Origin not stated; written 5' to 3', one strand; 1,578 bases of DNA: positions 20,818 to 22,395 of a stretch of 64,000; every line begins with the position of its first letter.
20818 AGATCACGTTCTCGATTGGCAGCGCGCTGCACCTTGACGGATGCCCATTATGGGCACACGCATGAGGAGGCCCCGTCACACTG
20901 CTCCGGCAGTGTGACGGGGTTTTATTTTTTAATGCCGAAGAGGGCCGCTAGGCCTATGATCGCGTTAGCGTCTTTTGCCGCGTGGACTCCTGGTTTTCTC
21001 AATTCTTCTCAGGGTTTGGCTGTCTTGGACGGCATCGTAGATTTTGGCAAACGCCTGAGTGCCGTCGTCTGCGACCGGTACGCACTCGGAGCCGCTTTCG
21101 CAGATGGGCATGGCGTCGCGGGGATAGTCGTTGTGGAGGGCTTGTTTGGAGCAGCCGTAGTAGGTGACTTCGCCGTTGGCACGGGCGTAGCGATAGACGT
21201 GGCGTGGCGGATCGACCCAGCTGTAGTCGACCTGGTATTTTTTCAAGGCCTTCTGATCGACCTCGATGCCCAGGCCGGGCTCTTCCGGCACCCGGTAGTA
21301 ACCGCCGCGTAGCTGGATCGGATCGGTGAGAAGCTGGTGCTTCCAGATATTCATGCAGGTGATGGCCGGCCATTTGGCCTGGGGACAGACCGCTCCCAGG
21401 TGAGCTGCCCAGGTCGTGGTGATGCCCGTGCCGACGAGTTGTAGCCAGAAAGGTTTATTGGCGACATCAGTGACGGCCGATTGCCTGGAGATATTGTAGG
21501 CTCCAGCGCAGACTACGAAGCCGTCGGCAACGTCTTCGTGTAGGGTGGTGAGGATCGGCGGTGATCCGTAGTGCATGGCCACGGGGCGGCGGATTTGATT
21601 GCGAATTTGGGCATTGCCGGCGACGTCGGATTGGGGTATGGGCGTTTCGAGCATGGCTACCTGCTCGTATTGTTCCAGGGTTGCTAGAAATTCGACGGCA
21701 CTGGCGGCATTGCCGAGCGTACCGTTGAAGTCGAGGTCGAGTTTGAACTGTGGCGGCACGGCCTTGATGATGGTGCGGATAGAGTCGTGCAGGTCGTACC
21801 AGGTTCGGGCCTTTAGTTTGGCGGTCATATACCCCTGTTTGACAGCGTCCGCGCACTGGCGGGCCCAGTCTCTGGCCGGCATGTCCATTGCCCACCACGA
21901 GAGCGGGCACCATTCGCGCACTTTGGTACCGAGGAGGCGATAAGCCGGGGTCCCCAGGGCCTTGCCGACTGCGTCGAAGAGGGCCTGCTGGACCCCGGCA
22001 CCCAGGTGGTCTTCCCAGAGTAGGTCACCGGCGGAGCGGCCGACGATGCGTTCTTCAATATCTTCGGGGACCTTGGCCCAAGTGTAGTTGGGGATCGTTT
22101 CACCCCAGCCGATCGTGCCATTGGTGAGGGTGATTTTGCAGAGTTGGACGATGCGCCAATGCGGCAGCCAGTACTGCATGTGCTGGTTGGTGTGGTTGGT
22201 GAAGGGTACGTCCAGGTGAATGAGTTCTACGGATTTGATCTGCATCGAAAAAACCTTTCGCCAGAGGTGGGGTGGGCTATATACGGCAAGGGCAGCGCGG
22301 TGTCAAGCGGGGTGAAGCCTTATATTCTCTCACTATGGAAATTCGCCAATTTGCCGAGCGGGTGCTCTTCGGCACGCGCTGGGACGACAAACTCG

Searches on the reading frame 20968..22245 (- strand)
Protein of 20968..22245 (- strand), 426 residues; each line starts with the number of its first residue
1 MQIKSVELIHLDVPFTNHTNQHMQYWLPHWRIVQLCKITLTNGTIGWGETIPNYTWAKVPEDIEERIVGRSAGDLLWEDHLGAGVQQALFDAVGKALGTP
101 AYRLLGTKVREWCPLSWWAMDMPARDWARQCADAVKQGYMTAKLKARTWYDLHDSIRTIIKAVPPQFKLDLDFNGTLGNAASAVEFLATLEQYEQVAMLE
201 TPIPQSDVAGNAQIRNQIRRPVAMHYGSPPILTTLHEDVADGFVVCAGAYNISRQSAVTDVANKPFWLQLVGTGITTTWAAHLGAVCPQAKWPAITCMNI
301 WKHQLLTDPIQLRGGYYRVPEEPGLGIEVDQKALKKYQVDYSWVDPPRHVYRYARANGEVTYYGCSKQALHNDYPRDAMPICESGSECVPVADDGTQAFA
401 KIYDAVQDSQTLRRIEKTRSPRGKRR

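Call 3: search_protein_families(library=pfam, proteins=[window:20968-22245:-], max_evalue=0.1)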
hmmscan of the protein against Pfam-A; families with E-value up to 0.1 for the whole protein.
window:20968-22245:- (426 aa): 2 families
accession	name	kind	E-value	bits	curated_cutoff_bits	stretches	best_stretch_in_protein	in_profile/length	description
PF13378.12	MR_MLE_C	-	4e-24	86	29.4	1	127-332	2-218/219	Enolase C-terminal domain-like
PF02746.21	MR_MLE_N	-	0.0065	17.1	22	1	82-106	93-117/117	Mandelate racemase / muconate lactonizing enzyme, N-terminal domain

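Call 4: search_protein_families(library=ncbifam, proteins=[window:20968-22245:-], max_evalue=0.1)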
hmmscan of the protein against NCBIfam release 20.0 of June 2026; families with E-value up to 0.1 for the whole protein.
window:20968-22245:- (426 aa): 13 families
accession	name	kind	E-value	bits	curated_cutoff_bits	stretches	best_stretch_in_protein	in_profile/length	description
NF040790.2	glucon_galact_dh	equivalog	2.1e-21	76.2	750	2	85-224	97-247/390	bifunctional D-gluconate/D-galactonate dehydratase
NF010624.0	PRK14017.1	equivalog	2.4e-18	66.4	311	2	83-224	84-233/382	galactonate dehydratase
TIGR02534.1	mucon_cyclo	subfamily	1.9e-17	63.4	334.95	1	83-338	101-366/368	muconate/chloromuconate family cycloisomerase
NF040866.1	AraD_Arch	equivalog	1.4e-08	34.1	650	1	83-339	105-371/372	arabinonate dehydratase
NF043051.1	ManoateDhtManD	equivalog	7.6e-08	31.6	550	1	83-145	87-149/403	D-mannonate dehydratase ManD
NF047820.1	TalGalacDh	equivalog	6.8e-07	28.5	500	1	84-335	110-362/371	L-talarate/galactarate dehydratase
TIGR03247.1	glucar-dehydr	equivalog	4e-06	25.8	828.7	1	281-337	348-405/441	glucarate dehydratase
NF011654.0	PRK15072.1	subfamily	7.7e-06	25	430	1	83-144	87-148/404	D-galactonate dehydratase family protein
NF002739.0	PRK02714.1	equivalog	8.1e-06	25.5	259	1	129-224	124-222/320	o-succinylbenzoate synthase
NF041118.1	A_G_epim_Thtga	equivalog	8.2e-05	21.9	500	1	80-224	96-239/341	L-Ala-D/L-Glu epimerase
TIGR01928.1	menC_lowGC_arch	equivalog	0.00023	20.3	200.65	1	83-224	93-229/325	o-succinylbenzoate synthase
NF043002.1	HProlDhtase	equivalog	0.00063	18.7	500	1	83-334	103-359/366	cis-3-hydroxy-L-proline dehydratase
NF011968.0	PRK15440.1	equivalog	0.014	14.3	393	1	84-112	128-156/395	L-rhamnonate dehydratase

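Call 35: search_solved_structures(query=window:20968-22245:-, max_evalue=0.001, show_alignments=2)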
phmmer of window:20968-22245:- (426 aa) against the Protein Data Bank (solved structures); distinct sequences matched with E-value up to 0.001: 100 (the best 60 are shown).
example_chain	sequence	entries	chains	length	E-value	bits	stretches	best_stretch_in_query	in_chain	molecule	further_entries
2qde_A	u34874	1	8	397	6.4e-17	64.8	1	60-336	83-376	Mandelate racemase/muconate lactonizing enzyme family protein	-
3my9_A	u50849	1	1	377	9.4e-12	47.8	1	75-335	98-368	Muconate cycloisomerase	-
3toy_A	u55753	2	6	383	1.3e-10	44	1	77-339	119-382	Mandelate racemase/muconate lactonizing enzyme family protein | Mandelate racemase/muconate lactonizing enzyme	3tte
2fkp_A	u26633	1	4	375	1.7e-10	43.7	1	82-334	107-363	N-acylamino acid racemase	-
2ggj_A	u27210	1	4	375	2e-10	43.4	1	82-334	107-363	N-acylamino acid racemase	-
2ggg_A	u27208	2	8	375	2.2e-10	43.3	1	82-334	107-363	N-acylamino acid racemase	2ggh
1r0m_A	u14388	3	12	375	2.3e-10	43.2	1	82-334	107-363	N-acylamino acid racemase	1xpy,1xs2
2qq6_A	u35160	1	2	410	4.5e-10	42.3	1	156-337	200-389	Mandelate racemase/muconate lactonizing enzyme-like protein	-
2ggi_A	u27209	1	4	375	7.7e-10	41.5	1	82-334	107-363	N-acylamino acid racemase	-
2p88_A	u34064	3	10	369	1.1e-09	41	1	83-338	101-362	Mandelate racemase/muconate lactonizing enzyme family protein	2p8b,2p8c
3i6e_A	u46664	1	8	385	1.4e-09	40.7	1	82-342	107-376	Muconate cycloisomerase I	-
1mra_A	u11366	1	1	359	1.6e-09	40.4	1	82-338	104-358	MANDELATE RACEMASE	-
3i6t_A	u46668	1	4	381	2.1e-09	40.1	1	35-339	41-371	Muconate cycloisomerase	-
3ozm_A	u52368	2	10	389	2.1e-09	40.1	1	50-332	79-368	Putative mandelate racemase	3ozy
3h12_A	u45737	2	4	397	2.2e-09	40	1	50-332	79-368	mandelate racemase | Putative mandelate racemase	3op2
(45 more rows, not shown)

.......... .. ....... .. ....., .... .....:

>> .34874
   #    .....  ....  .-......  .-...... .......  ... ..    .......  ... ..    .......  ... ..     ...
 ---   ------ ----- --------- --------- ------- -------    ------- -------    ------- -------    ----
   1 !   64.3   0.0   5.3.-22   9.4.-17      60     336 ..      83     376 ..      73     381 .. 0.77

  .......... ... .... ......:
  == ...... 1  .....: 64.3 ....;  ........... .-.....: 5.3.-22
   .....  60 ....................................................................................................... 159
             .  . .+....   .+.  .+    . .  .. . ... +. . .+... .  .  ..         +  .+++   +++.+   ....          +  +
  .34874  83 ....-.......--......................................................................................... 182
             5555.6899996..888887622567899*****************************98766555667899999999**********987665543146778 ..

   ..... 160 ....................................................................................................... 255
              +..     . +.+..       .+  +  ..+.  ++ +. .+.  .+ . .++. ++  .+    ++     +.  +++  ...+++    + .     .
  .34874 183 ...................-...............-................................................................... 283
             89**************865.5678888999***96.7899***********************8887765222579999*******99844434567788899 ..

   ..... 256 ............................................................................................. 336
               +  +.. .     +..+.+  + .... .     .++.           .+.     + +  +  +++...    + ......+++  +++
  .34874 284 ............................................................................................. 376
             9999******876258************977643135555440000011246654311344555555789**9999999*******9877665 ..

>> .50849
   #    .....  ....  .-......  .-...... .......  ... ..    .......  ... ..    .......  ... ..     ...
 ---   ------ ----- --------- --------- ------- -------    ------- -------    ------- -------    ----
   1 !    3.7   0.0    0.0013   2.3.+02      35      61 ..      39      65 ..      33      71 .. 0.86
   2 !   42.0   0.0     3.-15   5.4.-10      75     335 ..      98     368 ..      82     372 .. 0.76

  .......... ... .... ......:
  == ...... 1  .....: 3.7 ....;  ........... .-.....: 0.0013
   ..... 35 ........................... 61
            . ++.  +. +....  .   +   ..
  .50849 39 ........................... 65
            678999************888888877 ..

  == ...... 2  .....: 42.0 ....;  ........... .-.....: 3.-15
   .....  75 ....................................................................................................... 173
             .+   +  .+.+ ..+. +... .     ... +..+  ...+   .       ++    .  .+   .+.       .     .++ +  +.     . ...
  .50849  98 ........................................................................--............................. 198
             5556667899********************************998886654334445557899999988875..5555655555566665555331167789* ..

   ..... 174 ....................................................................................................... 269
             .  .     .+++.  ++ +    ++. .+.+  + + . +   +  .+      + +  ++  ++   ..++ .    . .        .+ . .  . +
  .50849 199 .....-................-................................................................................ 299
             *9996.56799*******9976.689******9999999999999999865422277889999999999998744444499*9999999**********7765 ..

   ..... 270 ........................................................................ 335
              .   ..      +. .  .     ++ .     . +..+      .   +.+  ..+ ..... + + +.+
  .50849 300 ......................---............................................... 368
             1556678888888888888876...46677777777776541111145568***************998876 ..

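Call 55: search_solved_structures(query=window:20968-22245:-, max_evalue=1e-9, show_alignments=5)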
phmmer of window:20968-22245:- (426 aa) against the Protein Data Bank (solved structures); distinct sequences matched with E-value up to 1e-9: 9.
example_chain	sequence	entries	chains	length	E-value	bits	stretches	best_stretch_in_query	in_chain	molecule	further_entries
2qde_A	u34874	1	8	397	6.4e-17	64.8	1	60-336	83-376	Mandelate racemase/muconate lactonizing enzyme family protein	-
3my9_A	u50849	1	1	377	9.4e-12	47.8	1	75-335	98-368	Muconate cycloisomerase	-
3toy_A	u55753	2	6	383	1.3e-10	44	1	77-339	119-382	Mandelate racemase/muconate lactonizing enzyme family protein | Mandelate racemase/muconate lactonizing enzyme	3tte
2fkp_A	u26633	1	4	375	1.7e-10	43.7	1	82-334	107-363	N-acylamino acid racemase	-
2ggj_A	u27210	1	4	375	2e-10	43.4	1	82-334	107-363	N-acylamino acid racemase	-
2ggg_A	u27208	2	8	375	2.2e-10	43.3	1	82-334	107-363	N-acylamino acid racemase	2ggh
1r0m_A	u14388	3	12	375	2.3e-10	43.2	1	82-334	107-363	N-acylamino acid racemase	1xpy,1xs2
2qq6_A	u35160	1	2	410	4.5e-10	42.3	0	156-337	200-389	Mandelate racemase/muconate lactonizing enzyme-like protein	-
2ggi_A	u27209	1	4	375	7.7e-10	41.5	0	82-334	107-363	N-acylamino acid racemase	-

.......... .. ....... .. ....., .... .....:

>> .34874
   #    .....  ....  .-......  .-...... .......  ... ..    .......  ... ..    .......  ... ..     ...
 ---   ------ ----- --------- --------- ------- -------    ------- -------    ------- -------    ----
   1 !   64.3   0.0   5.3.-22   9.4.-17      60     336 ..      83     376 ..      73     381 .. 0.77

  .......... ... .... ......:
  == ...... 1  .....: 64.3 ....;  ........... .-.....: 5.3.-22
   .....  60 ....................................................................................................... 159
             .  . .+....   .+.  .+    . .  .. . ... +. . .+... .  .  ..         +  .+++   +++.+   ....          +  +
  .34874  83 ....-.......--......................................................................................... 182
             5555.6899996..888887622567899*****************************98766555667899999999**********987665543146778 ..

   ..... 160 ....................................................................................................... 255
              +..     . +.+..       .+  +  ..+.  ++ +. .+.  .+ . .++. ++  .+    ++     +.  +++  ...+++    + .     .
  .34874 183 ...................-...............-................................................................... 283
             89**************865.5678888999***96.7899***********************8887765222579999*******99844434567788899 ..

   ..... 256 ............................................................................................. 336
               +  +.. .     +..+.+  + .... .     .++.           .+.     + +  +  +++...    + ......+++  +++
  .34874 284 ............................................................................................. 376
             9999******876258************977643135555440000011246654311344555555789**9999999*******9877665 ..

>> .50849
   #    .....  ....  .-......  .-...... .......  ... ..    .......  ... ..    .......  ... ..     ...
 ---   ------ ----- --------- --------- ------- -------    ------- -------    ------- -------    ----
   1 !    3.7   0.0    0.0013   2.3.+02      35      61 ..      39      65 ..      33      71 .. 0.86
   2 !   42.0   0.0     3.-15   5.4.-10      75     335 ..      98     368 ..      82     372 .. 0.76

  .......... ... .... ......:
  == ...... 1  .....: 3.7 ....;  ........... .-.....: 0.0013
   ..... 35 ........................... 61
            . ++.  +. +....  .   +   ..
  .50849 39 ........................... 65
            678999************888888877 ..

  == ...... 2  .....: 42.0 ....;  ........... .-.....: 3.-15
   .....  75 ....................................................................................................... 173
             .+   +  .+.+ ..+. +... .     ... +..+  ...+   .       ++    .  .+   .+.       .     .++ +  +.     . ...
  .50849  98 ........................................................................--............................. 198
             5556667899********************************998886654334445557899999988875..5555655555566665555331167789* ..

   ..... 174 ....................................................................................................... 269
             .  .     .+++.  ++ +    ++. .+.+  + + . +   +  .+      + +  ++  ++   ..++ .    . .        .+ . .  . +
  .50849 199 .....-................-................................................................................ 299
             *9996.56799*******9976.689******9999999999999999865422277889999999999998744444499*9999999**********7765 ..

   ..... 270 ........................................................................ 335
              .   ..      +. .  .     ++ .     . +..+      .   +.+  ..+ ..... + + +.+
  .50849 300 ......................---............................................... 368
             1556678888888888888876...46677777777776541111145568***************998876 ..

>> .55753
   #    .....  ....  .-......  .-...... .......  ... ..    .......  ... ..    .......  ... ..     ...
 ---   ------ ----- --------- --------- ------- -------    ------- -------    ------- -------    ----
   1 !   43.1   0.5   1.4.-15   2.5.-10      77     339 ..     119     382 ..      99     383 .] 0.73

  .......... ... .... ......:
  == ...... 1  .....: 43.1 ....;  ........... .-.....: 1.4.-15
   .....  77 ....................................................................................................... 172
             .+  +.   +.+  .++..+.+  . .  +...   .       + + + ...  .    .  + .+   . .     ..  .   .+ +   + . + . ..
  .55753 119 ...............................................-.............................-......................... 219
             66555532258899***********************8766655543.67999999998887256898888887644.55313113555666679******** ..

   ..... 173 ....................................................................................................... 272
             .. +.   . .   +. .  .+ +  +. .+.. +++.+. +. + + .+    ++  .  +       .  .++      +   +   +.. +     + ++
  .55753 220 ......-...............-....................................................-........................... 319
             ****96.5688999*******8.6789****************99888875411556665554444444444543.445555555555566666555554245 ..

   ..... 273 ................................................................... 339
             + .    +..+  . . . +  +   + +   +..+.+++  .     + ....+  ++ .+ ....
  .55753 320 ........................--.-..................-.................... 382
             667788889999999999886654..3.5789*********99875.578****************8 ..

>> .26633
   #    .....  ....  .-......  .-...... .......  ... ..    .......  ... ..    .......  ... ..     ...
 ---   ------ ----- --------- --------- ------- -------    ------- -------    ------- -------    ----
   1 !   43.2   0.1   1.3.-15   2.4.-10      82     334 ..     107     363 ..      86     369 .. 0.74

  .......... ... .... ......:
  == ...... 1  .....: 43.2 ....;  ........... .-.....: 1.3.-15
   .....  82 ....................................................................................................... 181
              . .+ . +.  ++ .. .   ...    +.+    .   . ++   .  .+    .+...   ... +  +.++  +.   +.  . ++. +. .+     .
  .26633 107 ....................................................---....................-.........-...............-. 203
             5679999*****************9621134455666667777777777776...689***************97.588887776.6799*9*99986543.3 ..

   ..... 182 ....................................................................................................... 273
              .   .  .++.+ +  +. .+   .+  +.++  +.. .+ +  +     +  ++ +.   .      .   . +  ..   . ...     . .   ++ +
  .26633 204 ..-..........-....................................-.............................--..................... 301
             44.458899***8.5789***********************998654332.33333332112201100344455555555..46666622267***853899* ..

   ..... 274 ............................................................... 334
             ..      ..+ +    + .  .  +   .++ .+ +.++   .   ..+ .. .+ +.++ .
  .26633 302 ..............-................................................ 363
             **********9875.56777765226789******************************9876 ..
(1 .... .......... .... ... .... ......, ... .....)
